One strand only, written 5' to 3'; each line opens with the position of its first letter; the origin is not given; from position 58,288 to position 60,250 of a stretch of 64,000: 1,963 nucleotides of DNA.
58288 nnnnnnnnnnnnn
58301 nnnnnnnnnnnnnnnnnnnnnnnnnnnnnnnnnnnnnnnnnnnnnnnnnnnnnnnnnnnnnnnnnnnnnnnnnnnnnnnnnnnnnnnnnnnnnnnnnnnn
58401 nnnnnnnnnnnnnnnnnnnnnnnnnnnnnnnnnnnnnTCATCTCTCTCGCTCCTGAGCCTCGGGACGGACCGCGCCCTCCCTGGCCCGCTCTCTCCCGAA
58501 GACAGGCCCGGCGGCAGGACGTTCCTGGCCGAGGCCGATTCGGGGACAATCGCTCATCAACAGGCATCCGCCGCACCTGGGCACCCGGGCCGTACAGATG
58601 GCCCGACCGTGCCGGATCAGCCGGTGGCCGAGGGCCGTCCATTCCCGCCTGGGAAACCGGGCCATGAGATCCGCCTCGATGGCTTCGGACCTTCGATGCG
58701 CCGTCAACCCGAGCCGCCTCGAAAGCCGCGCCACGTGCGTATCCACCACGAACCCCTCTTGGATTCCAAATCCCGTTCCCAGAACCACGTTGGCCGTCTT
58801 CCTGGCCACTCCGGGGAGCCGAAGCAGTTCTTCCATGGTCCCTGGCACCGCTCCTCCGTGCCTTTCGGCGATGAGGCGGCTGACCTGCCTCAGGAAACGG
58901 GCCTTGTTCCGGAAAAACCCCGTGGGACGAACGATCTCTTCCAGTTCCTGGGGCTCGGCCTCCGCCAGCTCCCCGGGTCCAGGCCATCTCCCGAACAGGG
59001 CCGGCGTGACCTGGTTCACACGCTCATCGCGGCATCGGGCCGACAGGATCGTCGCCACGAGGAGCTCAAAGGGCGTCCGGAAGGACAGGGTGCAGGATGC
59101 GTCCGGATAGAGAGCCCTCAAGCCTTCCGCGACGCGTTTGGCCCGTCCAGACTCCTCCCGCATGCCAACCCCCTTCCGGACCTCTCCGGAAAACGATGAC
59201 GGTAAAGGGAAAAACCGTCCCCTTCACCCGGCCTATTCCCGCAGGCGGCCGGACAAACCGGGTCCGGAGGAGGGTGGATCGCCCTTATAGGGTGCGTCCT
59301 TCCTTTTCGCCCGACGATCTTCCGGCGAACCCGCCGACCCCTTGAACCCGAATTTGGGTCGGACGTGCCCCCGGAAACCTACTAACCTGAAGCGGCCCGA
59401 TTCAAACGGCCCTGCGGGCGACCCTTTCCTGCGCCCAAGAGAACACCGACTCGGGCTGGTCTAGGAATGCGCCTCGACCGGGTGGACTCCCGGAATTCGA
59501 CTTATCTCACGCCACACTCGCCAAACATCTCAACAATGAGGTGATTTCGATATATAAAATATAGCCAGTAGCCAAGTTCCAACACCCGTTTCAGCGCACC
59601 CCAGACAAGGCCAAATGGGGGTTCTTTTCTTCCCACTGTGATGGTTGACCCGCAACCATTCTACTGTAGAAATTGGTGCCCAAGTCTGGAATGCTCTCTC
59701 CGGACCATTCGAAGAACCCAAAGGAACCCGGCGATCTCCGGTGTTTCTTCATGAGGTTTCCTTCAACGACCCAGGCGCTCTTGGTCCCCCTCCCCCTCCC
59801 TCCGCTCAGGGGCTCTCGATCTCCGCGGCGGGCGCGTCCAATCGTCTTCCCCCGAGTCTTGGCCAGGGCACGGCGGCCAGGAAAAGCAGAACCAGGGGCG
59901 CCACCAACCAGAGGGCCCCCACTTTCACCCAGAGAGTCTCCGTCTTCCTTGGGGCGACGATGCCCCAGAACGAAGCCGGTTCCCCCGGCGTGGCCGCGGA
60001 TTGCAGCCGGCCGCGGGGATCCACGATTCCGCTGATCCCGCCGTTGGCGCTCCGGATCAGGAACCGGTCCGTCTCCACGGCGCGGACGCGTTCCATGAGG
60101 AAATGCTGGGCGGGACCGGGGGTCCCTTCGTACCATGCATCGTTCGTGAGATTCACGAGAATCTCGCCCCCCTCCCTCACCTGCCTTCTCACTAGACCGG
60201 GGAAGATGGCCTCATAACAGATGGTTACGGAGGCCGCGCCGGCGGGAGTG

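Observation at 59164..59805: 640-bp intergenic gap with an AT-rich core in a ~68% GC genome: candidate structured ncRNA or foreign DNA remnant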

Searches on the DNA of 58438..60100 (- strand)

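Call 4: search_rna_families(source=window, start=58900, end=60100, threshold=evalue, max_evalue=10, show_alignments=3)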
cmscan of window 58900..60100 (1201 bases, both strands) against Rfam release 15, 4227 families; matches with E-value up to 10: 3.
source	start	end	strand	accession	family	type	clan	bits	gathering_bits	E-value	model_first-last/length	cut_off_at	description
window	59059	59189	-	RF03184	mir-1250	Gene; miRNA;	-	17.6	80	2.9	1-104/104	no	mir-1250 microRNA precursor family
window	59611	59692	+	RF02219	ZNRD1-AS1_2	Gene; lncRNA;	-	16.6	60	0.3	1-76/76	no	ZNRD1 antisense RNA 1 conserved region 2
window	58920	58949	+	RF01952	SOX2OT_exon2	Gene; lncRNA;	-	12.1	45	7.8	35-69/69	no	SOX2 overlapping transcript exon 2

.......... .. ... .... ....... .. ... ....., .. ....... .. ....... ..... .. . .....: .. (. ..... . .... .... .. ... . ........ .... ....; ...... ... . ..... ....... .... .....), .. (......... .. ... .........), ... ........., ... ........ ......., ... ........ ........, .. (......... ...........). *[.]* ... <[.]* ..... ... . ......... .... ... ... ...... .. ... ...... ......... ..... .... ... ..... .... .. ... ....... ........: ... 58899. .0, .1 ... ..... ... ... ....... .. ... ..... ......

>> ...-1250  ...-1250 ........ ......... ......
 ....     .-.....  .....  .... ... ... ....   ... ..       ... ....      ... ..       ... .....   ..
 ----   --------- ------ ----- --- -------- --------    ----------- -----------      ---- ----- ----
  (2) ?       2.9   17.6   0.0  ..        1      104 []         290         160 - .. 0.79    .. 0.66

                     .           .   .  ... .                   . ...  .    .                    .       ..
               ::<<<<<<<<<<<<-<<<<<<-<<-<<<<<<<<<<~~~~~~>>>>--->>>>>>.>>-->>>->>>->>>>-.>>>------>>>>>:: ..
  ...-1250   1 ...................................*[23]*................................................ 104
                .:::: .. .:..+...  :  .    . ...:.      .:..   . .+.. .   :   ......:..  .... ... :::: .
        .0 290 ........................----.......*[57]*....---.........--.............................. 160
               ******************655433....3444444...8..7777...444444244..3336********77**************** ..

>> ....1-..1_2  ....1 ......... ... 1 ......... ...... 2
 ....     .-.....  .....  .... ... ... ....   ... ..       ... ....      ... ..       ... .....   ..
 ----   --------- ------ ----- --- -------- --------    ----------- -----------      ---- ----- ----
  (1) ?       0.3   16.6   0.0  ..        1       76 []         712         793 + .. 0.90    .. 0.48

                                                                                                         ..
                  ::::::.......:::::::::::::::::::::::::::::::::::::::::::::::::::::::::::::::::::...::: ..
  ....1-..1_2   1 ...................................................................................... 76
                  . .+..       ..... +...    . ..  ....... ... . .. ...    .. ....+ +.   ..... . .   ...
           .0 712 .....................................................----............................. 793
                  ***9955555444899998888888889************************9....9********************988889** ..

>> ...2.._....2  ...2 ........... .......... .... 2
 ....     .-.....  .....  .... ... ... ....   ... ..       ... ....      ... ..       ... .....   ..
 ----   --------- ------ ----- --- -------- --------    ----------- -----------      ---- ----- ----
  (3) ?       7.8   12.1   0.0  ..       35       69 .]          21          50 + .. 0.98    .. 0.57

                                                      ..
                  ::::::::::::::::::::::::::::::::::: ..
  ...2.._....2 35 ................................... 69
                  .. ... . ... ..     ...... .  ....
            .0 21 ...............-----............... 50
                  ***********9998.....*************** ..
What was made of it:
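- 59606..59624 (+): The 'RNase P-like' string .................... This is a chance resemblance. No RNase P match at E<=10 (call 4).
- On Bacterial RNase P RNA: cmscan of 58900..60100 on both strands at E<=10 gave no RNase P hit (call 4).
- Closest known: Bacterial RNase P RNA. Different: There is no covariance-model match at E<=10 (call 4).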

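Call 46: search_rna_families(sources=[L004, L058, L059, L062, L064, L068, L069], threshold=evalue, max_evalue=1)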
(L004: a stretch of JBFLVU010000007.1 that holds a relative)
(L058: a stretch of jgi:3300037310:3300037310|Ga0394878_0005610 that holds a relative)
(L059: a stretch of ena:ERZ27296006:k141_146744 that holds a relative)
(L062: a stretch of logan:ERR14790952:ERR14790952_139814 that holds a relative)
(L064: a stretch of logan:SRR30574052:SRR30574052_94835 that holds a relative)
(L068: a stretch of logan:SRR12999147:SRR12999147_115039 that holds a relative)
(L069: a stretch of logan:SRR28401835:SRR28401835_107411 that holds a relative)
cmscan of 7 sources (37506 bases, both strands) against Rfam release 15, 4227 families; matches with E-value up to 1: 2.
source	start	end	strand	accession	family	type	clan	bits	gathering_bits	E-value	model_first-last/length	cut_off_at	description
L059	1934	2006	-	RF01740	gyrA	Cis-reg;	-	29.5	45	0.0016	1-88/88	no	gyrA RNA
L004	2631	2695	+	RF01781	ASdes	Gene; sRNA;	-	23.8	40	0.31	1-68/68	no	ASdes TB sRNA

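Call 49: search_dna_similar(query=window:59164-59805:+, collection=phages, mode=distant, max_evalue=0.01, max_rows=10)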
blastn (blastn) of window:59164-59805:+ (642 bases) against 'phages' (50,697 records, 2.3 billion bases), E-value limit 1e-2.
No match.

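Call 50: search_dna_similar(query=window:59164-59805:+, collection=plasmids, mode=distant, max_evalue=0.01, max_rows=10)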
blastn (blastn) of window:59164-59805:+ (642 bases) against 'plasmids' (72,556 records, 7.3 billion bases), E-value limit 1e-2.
No match.
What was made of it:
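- On Foreign DNA (phage or plasmid): No blastn match in phages or plasmids (calls 49, 50).
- There is no phage or plasmid match (calls 49, 50).
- Tried and rejected: Phage or plasmid origin: no match (calls 49, 50).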

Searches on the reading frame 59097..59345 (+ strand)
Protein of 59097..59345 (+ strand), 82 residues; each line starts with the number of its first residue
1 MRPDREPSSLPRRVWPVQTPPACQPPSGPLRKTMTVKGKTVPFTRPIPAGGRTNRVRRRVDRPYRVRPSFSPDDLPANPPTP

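Call 7: search_protein_families(library=pfam, proteins=[window:59097-59345:+], max_evalue=0.01)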
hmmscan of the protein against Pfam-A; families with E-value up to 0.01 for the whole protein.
window:59097-59345:+ (82 aa): 0 families

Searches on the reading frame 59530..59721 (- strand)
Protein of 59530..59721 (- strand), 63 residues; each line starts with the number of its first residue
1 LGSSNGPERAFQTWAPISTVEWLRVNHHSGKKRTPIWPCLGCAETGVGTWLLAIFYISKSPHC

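Call 7: search_protein_families(library=pfam, proteins=[window:59530-59721:-], max_evalue=0.01)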
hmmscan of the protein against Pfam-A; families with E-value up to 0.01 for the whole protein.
window:59530-59721:- (63 aa): 0 families
